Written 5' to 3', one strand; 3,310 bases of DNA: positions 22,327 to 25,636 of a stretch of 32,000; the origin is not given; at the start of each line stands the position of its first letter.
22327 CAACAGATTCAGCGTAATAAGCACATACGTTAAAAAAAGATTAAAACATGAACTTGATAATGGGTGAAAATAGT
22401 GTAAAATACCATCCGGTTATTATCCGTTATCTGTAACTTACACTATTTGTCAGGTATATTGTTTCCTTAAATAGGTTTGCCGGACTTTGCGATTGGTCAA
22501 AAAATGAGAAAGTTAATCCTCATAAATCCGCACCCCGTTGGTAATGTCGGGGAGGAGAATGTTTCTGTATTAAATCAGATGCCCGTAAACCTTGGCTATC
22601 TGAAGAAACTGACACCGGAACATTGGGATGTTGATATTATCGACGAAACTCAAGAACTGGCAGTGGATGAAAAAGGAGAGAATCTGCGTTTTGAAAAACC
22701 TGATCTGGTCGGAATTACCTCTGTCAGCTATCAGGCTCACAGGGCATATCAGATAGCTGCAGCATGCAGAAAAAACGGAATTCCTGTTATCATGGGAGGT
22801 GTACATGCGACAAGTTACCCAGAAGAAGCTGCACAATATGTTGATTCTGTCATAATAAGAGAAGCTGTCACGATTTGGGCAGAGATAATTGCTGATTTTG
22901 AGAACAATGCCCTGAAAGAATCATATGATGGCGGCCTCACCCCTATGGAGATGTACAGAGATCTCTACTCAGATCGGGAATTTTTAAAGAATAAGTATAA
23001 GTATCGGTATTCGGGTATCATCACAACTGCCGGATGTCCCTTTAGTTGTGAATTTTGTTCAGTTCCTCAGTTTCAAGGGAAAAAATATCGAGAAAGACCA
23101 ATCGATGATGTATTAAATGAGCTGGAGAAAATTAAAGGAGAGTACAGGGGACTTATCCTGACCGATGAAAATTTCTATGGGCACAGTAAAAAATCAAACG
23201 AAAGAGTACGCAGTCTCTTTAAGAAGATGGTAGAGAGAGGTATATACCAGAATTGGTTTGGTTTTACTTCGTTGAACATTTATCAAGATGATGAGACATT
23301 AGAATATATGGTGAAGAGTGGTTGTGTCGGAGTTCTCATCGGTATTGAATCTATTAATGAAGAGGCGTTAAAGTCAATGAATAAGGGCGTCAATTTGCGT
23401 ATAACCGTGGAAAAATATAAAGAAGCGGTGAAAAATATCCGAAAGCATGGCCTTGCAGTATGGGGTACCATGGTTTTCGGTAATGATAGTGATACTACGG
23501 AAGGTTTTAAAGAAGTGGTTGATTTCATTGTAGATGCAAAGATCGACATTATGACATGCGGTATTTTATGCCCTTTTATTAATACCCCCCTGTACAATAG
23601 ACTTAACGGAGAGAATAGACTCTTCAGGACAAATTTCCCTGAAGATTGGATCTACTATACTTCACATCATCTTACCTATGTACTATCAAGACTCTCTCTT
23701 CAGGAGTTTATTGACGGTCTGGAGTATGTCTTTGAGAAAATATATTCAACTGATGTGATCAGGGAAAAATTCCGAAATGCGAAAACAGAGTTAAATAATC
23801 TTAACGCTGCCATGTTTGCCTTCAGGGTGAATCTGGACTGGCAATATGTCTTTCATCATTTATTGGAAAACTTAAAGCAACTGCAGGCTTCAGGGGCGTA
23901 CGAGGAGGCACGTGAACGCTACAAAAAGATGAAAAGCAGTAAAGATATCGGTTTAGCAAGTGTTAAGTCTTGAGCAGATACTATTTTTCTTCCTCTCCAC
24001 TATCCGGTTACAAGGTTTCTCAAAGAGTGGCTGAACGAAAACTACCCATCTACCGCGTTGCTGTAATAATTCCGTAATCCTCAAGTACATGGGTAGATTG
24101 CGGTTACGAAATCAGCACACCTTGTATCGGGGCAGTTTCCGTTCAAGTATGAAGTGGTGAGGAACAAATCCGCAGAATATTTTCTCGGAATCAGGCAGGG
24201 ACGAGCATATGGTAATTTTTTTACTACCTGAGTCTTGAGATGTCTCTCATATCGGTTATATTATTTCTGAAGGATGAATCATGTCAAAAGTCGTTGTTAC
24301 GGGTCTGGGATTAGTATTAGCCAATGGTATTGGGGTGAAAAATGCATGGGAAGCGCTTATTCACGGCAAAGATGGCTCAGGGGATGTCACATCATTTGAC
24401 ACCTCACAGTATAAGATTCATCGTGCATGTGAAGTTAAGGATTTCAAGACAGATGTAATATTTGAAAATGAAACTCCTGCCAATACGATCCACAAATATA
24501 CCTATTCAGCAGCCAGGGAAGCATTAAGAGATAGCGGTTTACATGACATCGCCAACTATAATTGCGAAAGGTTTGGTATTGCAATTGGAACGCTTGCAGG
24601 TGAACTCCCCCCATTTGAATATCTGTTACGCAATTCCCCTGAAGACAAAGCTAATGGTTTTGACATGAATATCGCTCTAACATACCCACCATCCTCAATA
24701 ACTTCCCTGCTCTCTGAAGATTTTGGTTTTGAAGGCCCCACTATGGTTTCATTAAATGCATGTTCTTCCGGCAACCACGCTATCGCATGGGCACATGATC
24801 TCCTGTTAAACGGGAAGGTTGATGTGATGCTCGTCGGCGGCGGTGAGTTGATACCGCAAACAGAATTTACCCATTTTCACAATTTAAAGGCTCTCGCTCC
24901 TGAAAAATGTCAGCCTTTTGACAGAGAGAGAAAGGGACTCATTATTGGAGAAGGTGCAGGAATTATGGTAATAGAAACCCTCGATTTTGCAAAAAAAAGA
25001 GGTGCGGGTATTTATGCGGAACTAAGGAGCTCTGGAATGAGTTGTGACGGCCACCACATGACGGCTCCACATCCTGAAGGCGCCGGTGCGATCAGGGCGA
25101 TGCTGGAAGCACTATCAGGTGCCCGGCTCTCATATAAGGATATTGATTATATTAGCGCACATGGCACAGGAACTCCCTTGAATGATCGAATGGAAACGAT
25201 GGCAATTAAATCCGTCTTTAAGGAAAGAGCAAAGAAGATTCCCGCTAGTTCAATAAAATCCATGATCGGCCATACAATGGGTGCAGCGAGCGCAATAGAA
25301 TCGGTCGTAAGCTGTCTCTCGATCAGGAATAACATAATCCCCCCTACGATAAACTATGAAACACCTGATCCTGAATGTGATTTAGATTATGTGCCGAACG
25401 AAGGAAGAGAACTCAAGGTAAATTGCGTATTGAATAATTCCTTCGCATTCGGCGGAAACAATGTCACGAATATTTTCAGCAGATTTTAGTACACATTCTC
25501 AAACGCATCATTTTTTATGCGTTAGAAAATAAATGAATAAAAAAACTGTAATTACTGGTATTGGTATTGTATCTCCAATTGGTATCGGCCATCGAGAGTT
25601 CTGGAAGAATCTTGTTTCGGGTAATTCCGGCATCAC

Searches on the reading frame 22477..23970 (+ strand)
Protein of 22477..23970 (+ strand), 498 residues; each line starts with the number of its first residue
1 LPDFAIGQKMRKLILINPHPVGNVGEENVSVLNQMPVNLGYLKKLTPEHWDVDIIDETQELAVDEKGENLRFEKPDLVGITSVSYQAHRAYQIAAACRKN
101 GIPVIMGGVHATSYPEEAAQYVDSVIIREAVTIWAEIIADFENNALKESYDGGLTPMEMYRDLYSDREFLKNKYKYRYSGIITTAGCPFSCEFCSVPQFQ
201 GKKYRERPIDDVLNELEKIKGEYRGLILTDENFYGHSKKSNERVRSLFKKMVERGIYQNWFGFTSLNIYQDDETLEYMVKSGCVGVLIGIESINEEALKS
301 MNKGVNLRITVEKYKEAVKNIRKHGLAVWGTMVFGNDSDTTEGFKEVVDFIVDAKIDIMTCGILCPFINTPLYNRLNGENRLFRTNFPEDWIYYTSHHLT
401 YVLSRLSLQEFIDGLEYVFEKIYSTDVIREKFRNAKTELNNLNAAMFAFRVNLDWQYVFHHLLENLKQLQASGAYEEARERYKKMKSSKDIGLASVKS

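Call 4: search_protein_families(library=pfam, proteins=[window:22477-23970:+])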
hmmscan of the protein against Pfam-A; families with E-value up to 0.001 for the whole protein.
window:22477-23970:+ (498 aa): 2 families
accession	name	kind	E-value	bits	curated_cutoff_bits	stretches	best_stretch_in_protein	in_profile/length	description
PF04055.27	Radical_SAM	-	1.4e-20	74.5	29.5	1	181-348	1-163/166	Radical SAM superfamily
PF02310.24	B12-binding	-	1.1e-10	41.8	32.1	1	36-133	14-116/121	B12 binding domain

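Call 31: search_protein_families(library=ncbifam, proteins=[window:22477-23970:+], max_evalue=0.00001)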
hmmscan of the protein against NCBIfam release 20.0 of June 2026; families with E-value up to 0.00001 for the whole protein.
window:22477-23970:+ (498 aa): 23 families
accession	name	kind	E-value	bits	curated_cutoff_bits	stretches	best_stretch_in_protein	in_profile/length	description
TIGR04479.1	bcpD_PhpK_rSAM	subfamily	9.4e-30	103.4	600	1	181-373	244-428/504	PhpK family radical SAM P-methyltransferase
TIGR02026.1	BchE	equivalog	1.6e-26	93.2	481.35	1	50-381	38-392/497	magnesium-protoporphyrin IX monomethyl ester anaerobic oxidative cyclase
TIGR03471.1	HpnJ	equivalog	2.5e-24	86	577.6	1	159-423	178-433/472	hopanoid biosynthesis associated radical SAM protein HpnJ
TIGR04014.1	B12_SAM_MJ_0865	equivalog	1.2e-21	77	360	1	181-375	163-357/434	methyl-coenzyme M reductase glutamine C-methyltransferase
TIGR04072.2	rSAM_ladder_B12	equivalog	4.2e-21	75.1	360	1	87-401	83-397/443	lipid biosynthesis B12-binding/radical SAM protein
TIGR04013.1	B12_SAM_MJ_1487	hypoth_equivalog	6.1e-21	74.7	251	1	71-351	39-330/382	TIGR04013 family B12-binding domain/radical SAM domain-containing protein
NF050148.1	rSAM_ApyD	equivalog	1.8e-17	63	750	1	184-354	205-366/645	RiPP biosynthesis radical SAM protein ApyD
TIGR04367.1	HpnR_B12_rSAM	equivalog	3.4e-16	58.8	650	1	180-415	188-405/490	hopanoid C-3 methylase HpnR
TIGR00089.1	TIGR00089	subfamily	1.5e-15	57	251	1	100-359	68-323/429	MiaB/RimO family radical SAM methylthiotransferase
TIGR01125.1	TIGR01125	equivalog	6.2e-15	55.2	356.95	1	103-362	68-324/432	30S ribosomal protein S12 methylthiotransferase RimO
NF033070.1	rSAM_AprD4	equivalog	2.7e-14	52.9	500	1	161-373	178-387/456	AprD4 family radical SAM diol-dehydratase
TIGR04295.1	B12_rSAM_oligo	hypoth_equivalog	4.6e-14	51.9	400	1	177-378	199-386/422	TIGR04295 family B12-binding domain-containing radical SAM protein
NF038361.1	rSAM_Sden_1168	equivalog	6.7e-14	51.3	575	1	178-354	282-451/560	Sden_1168 family B12-binding radical SAM P-methyltransferase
NF045585.1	rSAM_slr0320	equivalog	1.3e-13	50.4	775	1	173-317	231-374/511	photosystem II high light acclimation radical SAM protein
TIGR04428.1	B12_rSAM_trp_MT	equivalog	2.4e-13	49.3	500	1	178-358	213-402/558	tryptophan 2-C-methyltransferase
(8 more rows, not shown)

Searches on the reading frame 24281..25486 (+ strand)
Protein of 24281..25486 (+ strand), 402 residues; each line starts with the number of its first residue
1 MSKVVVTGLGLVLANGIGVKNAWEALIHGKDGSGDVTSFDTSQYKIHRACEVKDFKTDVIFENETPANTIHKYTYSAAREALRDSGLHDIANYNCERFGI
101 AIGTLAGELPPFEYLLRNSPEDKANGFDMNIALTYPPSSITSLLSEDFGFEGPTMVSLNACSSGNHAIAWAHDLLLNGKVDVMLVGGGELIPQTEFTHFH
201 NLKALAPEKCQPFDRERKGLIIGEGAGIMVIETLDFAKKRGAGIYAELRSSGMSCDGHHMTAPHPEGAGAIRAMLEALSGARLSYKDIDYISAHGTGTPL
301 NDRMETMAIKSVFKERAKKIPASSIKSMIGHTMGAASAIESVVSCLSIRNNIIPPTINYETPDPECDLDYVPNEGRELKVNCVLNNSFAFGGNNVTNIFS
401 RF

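Call 4: search_protein_families(library=pfam, proteins=[window:24281-25486:+])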
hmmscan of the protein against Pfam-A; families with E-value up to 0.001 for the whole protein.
window:24281-25486:+ (402 aa): 3 families
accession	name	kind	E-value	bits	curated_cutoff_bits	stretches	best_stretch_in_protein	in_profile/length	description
PF02801.28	Ketoacyl-synt_C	-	6.3e-38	129.9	20.8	1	245-360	1-119/119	Beta-ketoacyl synthase, C-terminal domain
PF00109.32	ketoacyl-synt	-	1.5e-33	116.9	20.8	1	2-235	2-250/252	Beta-ketoacyl synthase, N-terminal domain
PF00108.29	Thiolase_N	-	0.00021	21.2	26.4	1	159-198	83-122/260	Thiolase, N-terminal domain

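Call 8: search_solved_structures(query=window:24281-25486:+, show_alignments=1, max_evalue=1e-60)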
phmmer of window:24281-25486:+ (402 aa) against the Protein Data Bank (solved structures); distinct sequences matched with E-value up to 1e-60: 40.
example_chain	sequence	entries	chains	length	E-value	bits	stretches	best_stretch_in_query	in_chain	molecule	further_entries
9s5h_B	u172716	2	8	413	3.9e-122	411.2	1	3-401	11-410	3-oxoacyl-(Acyl-carrier-protein) synthase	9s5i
3o04_A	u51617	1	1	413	5.5e-87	295.5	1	3-401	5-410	beta-keto-acyl carrier protein synthase II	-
5sxo_A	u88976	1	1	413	1.4e-86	294.1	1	3-401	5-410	3-oxoacyl-[acyl-carrier-protein] synthase 2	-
4ls5_A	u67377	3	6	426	3.5e-86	292.8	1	3-402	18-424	3-oxoacyl-[acyl-carrier-protein] synthase 2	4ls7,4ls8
4ls6_A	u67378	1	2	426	5e-86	292.3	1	3-402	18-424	3-oxoacyl-[acyl-carrier-protein] synthase 2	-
2gqd_A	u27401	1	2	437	6.1e-86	292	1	3-402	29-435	3-oxoacyl-[acyl-carrier-protein] synthase 2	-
8z5c_A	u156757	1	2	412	8.7e-86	291.5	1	1-400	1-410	3-oxoacyl-[acyl-carrier-protein] synthase 2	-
8z5d_A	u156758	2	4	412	6.4e-85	288.7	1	1-400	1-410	3-oxoacyl-[acyl-carrier-protein] synthase 2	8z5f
8z5e_A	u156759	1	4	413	6.4e-85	288.7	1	1-400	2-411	3-oxoacyl-[acyl-carrier-protein] synthase 2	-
6okg_A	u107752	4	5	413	2.7e-83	283.3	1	3-401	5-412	3-oxoacyl-[acyl-carrier-protein] synthase 2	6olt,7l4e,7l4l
1b3n_A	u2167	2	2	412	3e-83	283.2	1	3-401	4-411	PROTEIN (KETOACYL ACYL CARRIER PROTEIN SYNTHASE 2) | BETA-KETOACYL ACP SYNTHASE II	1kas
2gfw_A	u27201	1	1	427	3.3e-83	283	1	3-401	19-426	3-oxoacyl-[acyl-carrier-protein] synthase 2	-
4qav_A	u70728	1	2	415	7.1e-83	281.9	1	3-402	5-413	3-oxoacyl-[acyl-carrier-protein] synthase 2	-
4r8e_A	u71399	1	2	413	9.1e-83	281.6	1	3-400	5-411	3-oxoacyl-[acyl-carrier-protein] synthase 2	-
2gfy_A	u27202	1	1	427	2.4e-82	280.2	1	3-401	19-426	3-oxoacyl-[acyl-carrier-protein] synthase 2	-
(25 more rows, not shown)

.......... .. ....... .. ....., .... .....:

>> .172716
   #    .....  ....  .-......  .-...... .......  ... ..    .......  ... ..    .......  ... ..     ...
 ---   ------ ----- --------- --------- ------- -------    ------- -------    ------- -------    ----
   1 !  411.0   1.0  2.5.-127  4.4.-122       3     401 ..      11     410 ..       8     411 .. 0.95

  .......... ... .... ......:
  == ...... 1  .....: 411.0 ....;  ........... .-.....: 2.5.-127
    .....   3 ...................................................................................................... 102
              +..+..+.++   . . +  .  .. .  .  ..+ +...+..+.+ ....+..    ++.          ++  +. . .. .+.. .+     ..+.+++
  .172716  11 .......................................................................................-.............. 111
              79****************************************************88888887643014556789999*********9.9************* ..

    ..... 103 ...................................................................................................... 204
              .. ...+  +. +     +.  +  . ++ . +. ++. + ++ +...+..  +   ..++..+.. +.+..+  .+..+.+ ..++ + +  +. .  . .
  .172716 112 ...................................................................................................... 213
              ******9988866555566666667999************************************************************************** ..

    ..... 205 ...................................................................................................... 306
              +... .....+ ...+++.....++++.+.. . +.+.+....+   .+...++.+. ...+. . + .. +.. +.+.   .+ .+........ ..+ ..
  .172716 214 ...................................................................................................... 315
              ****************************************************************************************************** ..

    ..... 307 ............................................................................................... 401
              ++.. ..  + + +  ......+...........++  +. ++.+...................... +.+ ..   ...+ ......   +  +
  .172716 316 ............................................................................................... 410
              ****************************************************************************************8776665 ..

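Call 31: search_protein_families(library=ncbifam, proteins=[window:24281-25486:+], max_evalue=0.00001)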
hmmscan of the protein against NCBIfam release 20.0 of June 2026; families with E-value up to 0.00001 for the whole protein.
window:24281-25486:+ (402 aa): 21 families
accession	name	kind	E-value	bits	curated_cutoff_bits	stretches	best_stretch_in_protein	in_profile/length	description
TIGR03150.1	fabF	equivalog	1.8e-120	402.4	493.75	1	3-399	2-406/407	beta-ketoacyl-ACP synthase II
NF005589.0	PRK07314.1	subfamily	2.5e-117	392.1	387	1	2-401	4-411/413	beta-ketoacyl-ACP synthase II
NF006274.0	PRK08439.1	equivalog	4.5e-98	328.7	621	1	1-401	1-405/406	beta-ketoacyl-ACP synthase II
NF004970.0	PRK06333.1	subfamily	1.4e-91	307.4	525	1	2-402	4-422/424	beta-ketoacyl-ACP synthase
NF005076.0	PRK06501.1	equivalog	4.8e-83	279.4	629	1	4-400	13-421/425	beta-ketoacyl-ACP synthase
NF006618.0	PRK09185.1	subfamily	1.6e-82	277.7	407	1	1-401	2-392/394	beta-ketoacyl-ACP synthase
NF006434.0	PRK08722.1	equivalog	3.4e-77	260.1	759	1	3-401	5-413/414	beta-ketoacyl-ACP synthase II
NF006587.0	PRK09116.1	equivalog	6.5e-76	255.7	470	1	2-401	2-406/408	beta-ketoacyl-ACP synthase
NF004618.0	PRK05952.1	equivalog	3.7e-72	243.4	455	1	2-396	2-377/384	beta-ketoacyl-ACP synthase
NF005916.1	PRK07910.1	equivalog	2.5e-67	227.6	560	1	2-401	12-417/418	KasA/KasB family beta-ketoacyl-ACP synthase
NF058662.1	cispenta_AmcF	equivalog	1.8e-63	214.8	325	1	142-399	110-367/369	cispentacin biosynthesis acyltransferase subunit AmcF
NF005935.0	PRK07967.1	equivalog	6e-60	203.2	630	1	1-401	1-403/406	beta-ketoacyl-ACP synthase I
NF005490.0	PRK07103.1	equivalog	4e-56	190.8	445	1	1-396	3-407/414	polyketide beta-ketoacyl:acyl carrier protein synthase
NF045894.1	PKS_plus_SDR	equivalog_domain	1.3e-41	142.3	1740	1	126-369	138-386/1515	type I polyketide synthase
NF040607.1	mycolic_Pks13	equivalog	1.2e-34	119.1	2100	1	138-380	247-491/1680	polyketide synthase Pks13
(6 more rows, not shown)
